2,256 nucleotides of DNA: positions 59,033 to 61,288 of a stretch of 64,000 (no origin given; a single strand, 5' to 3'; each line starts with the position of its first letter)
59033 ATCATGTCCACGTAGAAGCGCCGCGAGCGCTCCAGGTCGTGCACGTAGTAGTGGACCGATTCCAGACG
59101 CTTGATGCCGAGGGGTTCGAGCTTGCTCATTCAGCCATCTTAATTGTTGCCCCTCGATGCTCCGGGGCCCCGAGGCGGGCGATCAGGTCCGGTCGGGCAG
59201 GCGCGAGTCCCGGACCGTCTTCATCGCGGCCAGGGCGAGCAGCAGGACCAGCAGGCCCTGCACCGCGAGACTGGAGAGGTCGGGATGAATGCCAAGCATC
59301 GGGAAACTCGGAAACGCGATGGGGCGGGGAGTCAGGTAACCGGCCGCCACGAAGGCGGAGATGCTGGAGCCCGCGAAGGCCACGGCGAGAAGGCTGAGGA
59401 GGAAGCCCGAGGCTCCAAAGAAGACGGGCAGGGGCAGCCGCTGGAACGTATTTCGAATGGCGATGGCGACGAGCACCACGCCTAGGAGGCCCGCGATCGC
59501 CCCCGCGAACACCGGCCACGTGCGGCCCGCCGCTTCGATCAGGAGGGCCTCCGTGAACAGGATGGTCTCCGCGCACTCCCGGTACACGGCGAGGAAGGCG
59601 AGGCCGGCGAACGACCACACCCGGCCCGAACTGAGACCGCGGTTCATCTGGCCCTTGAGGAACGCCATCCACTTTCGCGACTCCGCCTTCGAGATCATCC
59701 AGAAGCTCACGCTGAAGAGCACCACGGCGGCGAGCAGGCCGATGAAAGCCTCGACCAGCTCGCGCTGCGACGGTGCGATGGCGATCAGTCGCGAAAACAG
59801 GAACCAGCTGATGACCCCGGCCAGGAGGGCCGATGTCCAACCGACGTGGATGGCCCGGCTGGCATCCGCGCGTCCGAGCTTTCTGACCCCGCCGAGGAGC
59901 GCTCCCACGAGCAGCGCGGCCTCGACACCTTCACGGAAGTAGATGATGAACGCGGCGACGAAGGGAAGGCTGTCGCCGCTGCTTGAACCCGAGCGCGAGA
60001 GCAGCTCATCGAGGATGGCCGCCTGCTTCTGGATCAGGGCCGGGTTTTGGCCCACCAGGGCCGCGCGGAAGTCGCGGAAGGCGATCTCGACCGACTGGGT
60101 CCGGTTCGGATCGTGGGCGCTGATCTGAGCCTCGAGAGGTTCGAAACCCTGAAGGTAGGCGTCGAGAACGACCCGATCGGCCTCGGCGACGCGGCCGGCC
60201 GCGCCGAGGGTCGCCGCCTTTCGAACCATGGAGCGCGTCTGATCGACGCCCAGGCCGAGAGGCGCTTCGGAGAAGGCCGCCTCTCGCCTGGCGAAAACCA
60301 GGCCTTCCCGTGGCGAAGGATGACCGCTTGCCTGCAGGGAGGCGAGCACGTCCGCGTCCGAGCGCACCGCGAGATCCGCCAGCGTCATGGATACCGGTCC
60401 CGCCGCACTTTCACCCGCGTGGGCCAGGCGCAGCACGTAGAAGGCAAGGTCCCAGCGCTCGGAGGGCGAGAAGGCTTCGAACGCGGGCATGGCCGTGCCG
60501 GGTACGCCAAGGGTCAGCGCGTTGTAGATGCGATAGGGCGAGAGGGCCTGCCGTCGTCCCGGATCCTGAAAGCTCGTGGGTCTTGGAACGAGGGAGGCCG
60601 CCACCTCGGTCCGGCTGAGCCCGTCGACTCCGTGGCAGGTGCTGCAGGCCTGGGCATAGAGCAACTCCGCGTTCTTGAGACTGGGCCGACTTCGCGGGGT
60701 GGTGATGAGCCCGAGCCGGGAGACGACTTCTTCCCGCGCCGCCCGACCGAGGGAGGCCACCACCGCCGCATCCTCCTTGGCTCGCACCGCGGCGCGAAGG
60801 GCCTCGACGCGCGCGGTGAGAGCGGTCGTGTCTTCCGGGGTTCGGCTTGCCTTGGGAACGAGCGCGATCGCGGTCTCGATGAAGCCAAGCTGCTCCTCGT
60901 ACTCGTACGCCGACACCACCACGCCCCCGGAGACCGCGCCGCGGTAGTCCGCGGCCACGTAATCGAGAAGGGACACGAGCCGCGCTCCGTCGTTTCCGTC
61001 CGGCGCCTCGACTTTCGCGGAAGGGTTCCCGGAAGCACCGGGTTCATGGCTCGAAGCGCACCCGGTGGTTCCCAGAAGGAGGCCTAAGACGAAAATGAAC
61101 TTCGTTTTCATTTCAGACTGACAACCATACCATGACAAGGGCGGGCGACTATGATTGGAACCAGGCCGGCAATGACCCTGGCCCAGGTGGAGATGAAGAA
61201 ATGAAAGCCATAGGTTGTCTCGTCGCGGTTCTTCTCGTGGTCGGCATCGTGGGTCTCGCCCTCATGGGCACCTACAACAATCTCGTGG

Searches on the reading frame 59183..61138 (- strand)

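Call 78: search_protein_families(library=pfam, proteins=[window:59183-61138:-], max_evalue=0.1)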
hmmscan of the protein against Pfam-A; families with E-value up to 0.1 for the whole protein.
window:59183-61138:- (651 aa): 3 families
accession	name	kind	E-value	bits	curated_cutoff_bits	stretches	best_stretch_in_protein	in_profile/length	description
PF03239.20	FTR1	-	1.8e-22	80.5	25.3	2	393-510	124-238/284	Iron permease FTR1 family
PF13442.11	Cytochrome_CBB3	-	8.6e-09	36.1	27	1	155-235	4-68/68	Cytochrome C oxidase, cbb3-type, subunit III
PF00034.26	Cytochrom_C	-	4e-07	31.7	21.3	1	158-238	5-89/90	Cytochrome c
